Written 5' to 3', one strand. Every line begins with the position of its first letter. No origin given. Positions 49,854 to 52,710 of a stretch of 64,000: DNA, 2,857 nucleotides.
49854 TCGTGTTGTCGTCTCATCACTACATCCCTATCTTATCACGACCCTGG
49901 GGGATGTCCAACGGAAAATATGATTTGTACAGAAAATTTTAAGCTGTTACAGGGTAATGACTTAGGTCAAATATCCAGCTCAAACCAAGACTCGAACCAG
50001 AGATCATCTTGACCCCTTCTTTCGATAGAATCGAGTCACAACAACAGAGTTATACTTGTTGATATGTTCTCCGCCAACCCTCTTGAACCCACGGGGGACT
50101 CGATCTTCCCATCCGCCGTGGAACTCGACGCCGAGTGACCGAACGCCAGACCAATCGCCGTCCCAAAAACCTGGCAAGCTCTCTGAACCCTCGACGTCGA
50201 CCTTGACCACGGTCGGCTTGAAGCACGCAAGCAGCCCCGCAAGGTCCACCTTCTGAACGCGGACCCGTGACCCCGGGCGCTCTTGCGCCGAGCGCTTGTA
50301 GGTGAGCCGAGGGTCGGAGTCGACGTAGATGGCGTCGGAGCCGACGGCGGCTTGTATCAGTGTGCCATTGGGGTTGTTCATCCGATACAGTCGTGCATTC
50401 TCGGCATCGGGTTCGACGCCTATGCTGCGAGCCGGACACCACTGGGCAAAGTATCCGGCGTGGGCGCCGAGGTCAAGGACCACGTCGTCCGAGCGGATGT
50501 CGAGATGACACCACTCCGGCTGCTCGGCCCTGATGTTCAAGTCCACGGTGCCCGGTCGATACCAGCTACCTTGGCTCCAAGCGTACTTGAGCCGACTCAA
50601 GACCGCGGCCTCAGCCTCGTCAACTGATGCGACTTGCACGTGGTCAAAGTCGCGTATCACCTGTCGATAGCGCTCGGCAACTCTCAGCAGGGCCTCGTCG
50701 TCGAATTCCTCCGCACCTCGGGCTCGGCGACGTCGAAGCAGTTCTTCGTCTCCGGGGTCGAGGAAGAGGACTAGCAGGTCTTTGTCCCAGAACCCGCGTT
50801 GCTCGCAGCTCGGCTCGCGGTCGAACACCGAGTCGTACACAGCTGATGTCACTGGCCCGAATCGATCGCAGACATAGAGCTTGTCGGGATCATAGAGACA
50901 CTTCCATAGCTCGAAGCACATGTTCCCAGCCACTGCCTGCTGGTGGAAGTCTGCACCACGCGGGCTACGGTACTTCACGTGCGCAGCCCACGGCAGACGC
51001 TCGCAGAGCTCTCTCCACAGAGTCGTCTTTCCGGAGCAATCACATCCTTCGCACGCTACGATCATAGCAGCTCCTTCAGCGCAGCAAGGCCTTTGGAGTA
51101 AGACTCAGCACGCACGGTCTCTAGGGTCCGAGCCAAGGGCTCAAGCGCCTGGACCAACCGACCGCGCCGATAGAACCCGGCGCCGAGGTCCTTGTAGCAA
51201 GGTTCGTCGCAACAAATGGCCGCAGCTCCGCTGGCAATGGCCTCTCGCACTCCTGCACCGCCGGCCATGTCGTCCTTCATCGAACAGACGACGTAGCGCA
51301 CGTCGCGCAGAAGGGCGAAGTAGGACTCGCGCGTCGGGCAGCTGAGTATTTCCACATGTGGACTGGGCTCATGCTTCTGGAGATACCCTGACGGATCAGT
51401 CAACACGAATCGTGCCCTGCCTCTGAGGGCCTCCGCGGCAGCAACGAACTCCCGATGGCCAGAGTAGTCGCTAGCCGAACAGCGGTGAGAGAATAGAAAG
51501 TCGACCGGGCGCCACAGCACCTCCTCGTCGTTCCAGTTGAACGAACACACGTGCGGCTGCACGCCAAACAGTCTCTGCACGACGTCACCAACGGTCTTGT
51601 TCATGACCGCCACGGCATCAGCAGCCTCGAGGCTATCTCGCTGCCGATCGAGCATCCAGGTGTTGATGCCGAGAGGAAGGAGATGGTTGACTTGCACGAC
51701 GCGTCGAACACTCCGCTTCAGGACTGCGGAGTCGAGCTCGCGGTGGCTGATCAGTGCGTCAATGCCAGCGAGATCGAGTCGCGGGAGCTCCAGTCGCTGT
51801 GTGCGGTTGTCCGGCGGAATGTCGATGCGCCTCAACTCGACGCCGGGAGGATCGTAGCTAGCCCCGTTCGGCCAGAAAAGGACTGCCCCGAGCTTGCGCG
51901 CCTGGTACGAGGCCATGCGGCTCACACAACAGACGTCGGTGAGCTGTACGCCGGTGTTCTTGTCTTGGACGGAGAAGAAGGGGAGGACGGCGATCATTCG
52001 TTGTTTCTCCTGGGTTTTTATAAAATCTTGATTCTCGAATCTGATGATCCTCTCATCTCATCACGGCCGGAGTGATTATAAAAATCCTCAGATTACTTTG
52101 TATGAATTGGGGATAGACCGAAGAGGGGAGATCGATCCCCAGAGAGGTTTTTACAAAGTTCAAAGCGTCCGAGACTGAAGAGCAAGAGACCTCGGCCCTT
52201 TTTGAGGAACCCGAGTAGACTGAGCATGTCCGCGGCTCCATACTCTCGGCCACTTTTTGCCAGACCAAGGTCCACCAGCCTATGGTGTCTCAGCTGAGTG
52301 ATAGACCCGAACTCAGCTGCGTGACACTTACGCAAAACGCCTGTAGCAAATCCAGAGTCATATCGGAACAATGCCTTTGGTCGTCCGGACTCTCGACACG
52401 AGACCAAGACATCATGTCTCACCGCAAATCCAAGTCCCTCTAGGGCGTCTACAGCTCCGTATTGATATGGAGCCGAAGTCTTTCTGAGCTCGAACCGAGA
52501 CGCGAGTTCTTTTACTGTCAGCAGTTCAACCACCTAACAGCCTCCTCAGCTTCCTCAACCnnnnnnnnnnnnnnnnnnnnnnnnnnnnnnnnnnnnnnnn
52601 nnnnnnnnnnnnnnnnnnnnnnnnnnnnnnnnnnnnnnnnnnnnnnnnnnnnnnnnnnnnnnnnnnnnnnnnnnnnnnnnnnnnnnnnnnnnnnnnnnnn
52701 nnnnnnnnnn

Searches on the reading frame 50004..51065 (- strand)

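Call 9: search_protein_families(library=pfam, proteins=[window:50004-51065:-], max_evalue=0.01)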
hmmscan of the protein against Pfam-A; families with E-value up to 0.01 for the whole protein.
window:50004-51065:- (353 aa): 4 families
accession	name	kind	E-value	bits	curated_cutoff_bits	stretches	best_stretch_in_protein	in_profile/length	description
PF05050.19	Methyltransf_21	-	0.00022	21.8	22.7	1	198-319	1-152/173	Methyltransferase FkbM domain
PF13671.12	AAA_33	-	0.0011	19.8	27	0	3-26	2-25/143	AAA domain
PF02223.23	Thymidylate_kin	-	0.0018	18.5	27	0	6-29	2-25/185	Thymidylate kinase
PF13521.12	AAA_28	-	0.0034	18.1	27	0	5-142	4-151/164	AAA domain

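Call 10: search_protein_families(library=phrogs, proteins=[window:50004-51065:-], max_evalue=0.001)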
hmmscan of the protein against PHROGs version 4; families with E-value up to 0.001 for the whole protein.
window:50004-51065:- (353 aa): 1 family
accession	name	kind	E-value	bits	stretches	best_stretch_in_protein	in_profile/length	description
phrog_761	-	other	8.6e-19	69.4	1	1-149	20-194/362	thymidylate kinase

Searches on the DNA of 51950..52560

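Call 86: search_rna_families(source=window, start=51950, end=52560, threshold=evalue, max_evalue=1)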
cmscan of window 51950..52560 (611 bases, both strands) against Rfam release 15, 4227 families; matches with E-value up to 1: 0.
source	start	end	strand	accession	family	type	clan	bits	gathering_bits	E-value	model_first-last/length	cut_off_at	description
